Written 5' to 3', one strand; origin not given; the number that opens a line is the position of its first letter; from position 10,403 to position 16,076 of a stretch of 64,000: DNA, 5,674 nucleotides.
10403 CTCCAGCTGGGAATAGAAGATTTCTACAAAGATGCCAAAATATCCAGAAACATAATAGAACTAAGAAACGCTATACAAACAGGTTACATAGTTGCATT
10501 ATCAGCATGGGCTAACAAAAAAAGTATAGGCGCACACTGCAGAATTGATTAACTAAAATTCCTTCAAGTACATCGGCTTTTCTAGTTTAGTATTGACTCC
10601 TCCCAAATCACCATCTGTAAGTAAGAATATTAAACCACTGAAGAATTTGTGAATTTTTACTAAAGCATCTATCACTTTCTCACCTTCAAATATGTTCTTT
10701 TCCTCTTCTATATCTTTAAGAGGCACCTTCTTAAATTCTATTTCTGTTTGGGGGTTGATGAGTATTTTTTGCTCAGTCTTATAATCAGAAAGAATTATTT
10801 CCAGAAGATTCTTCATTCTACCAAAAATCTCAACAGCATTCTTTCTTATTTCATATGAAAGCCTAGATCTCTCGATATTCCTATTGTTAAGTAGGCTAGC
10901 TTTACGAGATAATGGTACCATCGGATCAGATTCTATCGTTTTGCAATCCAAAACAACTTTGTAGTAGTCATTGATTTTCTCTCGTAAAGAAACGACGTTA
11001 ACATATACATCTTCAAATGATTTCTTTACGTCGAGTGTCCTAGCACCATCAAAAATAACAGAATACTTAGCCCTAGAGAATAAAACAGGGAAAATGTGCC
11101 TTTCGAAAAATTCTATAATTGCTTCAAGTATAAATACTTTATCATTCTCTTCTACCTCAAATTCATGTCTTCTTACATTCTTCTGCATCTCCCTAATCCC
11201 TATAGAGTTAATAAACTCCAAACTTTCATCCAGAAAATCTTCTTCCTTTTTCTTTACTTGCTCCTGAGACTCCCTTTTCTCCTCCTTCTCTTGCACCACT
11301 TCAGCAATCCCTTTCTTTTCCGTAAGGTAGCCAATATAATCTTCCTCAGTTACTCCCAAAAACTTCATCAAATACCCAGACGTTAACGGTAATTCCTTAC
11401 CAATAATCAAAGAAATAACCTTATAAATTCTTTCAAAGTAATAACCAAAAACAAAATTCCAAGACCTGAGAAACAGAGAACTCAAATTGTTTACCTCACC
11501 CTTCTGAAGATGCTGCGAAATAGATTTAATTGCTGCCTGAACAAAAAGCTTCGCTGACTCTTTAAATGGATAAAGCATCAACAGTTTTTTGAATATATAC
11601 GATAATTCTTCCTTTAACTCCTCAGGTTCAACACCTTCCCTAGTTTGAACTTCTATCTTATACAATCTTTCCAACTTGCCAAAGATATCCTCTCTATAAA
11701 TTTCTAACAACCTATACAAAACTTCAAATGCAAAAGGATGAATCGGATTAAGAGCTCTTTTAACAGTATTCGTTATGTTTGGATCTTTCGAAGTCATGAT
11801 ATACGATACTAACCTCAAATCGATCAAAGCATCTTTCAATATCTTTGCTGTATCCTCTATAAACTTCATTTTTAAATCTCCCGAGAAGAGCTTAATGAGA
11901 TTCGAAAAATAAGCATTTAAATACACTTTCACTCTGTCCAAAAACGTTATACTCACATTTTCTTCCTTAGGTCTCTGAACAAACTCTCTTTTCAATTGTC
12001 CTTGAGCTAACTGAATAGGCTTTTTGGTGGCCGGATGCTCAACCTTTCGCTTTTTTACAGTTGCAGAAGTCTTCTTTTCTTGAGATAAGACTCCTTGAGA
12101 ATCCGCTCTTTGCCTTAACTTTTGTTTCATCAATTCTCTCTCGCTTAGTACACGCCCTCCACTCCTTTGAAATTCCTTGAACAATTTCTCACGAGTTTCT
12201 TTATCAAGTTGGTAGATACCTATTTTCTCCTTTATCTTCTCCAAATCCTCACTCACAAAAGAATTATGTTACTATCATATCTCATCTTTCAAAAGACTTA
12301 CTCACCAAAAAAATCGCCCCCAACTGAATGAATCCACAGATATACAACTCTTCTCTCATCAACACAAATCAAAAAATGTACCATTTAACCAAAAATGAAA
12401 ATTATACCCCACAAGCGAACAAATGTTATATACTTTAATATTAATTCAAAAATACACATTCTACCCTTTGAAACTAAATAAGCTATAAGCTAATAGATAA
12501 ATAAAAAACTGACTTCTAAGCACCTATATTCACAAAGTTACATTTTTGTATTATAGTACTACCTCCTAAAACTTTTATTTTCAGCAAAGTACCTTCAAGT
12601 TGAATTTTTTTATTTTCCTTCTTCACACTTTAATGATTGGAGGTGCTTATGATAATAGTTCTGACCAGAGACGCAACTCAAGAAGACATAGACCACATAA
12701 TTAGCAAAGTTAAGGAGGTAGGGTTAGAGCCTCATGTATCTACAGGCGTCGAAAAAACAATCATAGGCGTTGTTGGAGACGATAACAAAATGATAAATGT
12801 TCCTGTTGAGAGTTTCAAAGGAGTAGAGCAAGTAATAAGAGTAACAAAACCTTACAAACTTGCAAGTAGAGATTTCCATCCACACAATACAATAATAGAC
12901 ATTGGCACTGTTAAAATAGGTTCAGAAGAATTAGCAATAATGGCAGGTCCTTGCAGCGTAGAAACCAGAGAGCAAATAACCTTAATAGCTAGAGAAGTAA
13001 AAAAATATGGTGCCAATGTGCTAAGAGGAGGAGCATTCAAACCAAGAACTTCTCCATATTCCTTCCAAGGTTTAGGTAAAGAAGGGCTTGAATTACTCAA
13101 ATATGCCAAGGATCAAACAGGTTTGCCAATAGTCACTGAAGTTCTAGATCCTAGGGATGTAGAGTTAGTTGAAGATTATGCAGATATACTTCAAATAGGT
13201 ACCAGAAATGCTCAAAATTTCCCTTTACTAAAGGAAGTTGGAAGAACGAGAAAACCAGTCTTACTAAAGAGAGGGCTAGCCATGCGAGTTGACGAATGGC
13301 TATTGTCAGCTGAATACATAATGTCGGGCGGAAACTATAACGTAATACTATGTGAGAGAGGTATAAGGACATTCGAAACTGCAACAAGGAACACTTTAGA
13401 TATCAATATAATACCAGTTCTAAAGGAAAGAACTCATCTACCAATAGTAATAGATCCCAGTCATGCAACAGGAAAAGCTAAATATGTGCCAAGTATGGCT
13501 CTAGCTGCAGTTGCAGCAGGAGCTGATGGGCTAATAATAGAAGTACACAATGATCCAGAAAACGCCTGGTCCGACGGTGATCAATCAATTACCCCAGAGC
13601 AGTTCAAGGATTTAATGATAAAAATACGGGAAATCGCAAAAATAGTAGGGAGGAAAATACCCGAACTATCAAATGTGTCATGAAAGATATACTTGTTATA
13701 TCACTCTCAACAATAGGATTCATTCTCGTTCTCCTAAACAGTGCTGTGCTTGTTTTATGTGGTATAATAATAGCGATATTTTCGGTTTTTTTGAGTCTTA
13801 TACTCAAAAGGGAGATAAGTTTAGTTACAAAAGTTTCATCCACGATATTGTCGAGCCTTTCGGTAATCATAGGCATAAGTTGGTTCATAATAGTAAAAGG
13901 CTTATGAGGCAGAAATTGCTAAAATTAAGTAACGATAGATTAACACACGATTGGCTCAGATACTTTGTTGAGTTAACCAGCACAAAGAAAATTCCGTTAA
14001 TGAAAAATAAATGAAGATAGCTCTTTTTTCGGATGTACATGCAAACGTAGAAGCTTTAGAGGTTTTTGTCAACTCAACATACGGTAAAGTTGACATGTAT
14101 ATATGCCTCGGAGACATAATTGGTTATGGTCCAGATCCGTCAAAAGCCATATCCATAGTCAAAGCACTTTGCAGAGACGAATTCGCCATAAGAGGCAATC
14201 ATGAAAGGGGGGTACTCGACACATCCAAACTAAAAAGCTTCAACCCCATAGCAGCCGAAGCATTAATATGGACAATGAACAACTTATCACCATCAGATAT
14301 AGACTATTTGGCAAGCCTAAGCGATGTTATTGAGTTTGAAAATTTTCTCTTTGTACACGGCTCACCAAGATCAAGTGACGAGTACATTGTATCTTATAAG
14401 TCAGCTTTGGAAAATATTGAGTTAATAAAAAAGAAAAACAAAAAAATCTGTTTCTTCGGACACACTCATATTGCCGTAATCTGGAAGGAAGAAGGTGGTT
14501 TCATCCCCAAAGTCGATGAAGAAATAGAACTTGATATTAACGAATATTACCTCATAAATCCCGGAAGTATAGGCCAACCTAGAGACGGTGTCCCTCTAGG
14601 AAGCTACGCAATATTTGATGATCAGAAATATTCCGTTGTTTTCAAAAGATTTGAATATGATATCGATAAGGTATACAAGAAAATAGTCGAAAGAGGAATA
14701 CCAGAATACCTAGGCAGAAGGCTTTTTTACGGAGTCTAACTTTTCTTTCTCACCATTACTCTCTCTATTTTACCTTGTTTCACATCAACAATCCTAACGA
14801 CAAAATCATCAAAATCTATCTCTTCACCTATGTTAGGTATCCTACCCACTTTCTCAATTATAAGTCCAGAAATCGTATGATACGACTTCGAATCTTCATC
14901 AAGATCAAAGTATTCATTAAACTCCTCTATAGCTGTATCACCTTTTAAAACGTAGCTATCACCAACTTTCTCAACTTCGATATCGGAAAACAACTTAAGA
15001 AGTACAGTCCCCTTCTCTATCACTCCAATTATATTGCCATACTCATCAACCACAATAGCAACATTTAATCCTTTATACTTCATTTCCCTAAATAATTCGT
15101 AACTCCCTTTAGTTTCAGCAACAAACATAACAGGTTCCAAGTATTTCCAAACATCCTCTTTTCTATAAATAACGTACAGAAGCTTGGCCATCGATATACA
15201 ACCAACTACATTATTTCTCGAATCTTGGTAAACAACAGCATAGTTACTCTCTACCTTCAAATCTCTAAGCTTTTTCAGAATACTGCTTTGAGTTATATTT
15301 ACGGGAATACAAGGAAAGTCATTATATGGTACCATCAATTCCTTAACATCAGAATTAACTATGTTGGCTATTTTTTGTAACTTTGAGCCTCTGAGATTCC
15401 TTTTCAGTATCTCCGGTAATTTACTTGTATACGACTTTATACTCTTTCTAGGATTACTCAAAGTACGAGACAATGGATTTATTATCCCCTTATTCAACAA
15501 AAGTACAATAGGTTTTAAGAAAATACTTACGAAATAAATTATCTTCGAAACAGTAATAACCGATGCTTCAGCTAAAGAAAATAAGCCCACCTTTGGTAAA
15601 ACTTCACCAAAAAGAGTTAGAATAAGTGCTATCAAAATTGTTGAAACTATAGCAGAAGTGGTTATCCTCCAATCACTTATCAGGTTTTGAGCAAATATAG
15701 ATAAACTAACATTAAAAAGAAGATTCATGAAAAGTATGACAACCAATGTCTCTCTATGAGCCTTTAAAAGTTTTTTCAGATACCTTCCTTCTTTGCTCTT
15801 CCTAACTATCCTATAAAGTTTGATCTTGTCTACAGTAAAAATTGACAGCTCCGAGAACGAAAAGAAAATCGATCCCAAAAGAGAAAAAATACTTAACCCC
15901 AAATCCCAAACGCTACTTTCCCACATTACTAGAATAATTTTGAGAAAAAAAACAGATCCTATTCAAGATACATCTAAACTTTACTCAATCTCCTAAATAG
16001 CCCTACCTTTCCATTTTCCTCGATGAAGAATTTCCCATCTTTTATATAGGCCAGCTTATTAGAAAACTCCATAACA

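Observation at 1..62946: Predicted exported proteins are enriched in Thr-Asn, a candidate sequon for an uncharacterised protein modification (glycosylation?) system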

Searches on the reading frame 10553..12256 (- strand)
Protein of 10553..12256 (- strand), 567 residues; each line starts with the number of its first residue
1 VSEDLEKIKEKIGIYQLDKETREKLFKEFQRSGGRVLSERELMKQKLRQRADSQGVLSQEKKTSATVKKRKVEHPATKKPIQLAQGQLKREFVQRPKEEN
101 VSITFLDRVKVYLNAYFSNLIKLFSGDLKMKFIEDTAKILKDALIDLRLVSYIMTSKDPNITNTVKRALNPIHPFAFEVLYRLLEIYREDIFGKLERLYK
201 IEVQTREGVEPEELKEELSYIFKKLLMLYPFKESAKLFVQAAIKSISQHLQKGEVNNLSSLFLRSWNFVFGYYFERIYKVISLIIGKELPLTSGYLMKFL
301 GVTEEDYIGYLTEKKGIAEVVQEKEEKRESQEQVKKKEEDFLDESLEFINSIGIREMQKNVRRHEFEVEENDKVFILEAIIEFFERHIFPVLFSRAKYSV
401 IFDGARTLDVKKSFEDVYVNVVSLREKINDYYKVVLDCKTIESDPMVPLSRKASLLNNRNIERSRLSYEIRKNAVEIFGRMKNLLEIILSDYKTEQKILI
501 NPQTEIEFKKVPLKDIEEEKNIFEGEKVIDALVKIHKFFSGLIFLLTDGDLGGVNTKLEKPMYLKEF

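Call 33: search_protein_families(library=pfam, proteins=[window:10553-12256:-], max_evalue=0.001)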
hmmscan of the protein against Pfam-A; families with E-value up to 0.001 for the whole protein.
window:10553-12256:- (567 aa): 0 families

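Call 61: search_protein_families(library=ncbifam, proteins=[window:10553-12256:-], max_evalue=0.001)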
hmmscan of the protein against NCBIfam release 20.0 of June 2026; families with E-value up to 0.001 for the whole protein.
window:10553-12256:- (567 aa): 0 families

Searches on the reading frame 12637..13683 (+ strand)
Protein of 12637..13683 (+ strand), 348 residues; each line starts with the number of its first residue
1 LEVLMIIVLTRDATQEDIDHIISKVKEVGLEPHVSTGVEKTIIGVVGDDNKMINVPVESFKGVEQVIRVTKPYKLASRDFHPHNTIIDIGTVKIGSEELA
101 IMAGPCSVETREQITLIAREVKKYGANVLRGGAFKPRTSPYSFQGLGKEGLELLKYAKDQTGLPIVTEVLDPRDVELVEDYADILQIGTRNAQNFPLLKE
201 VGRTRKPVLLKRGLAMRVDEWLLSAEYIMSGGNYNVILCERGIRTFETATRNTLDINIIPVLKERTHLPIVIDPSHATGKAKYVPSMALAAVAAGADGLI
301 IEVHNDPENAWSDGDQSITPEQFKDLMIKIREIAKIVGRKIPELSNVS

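Call 33: search_protein_families(library=pfam, proteins=[window:12637-13683:+], max_evalue=0.001)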
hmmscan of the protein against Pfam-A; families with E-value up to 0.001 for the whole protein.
window:12637-13683:+ (348 aa): 3 families
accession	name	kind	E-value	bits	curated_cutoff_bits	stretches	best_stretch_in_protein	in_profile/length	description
PF00793.26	DAHP_synth_1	-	5.6e-81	271.8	25.5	1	86-333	3-264/270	DAHP synthetase I family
PF18152.6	DAHP_snth_FXD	-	3.9e-22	78.3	27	1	5-71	1-67/67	DAHP synthase ferredoxin-like domain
PF03102.20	NeuB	-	2.5e-12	47.2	22.1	1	146-340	53-239/241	NeuB family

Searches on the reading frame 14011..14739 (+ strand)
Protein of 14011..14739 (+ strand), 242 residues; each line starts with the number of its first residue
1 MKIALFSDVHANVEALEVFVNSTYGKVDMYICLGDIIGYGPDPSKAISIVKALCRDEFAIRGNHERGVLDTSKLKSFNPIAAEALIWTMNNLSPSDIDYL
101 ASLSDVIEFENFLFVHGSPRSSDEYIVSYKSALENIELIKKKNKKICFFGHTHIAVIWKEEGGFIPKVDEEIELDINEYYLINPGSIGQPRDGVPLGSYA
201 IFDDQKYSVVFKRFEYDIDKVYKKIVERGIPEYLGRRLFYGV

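Call 50: search_protein_families(library=pfam, proteins=[window:14011-14739:+], max_evalue=0.00001)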
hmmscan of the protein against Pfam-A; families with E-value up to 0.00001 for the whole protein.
window:14011-14739:+ (242 aa): 2 families
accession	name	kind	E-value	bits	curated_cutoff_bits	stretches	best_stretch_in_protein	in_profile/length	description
PF12850.12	Metallophos_2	-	6.3e-20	72.2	27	1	1-203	1-150/154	Calcineurin-like phosphoesterase superfamily domain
PF00149.33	Metallophos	-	1.6e-13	52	21.5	1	1-154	1-190/191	Calcineurin-like phosphoesterase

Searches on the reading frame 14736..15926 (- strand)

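Call 7: search_protein_families(library=pfam, proteins=[window:14736-15926:-], max_evalue=0.01)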
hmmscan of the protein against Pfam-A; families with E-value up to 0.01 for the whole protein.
window:14736-15926:- (396 aa): 3 families
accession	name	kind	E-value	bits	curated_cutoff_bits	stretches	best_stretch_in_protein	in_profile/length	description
PF01595.25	CNNM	-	1.1e-22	81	28.4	1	12-146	3-140/181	Cyclin M transmembrane N-terminal domain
PF03471.22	CorC_HlyC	-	1.3e-18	67.2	27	1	322-395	5-80/81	Transporter associated domain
PF00571.33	CBS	-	1.1e-07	32.5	24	0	265-309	8-52/57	CBS domain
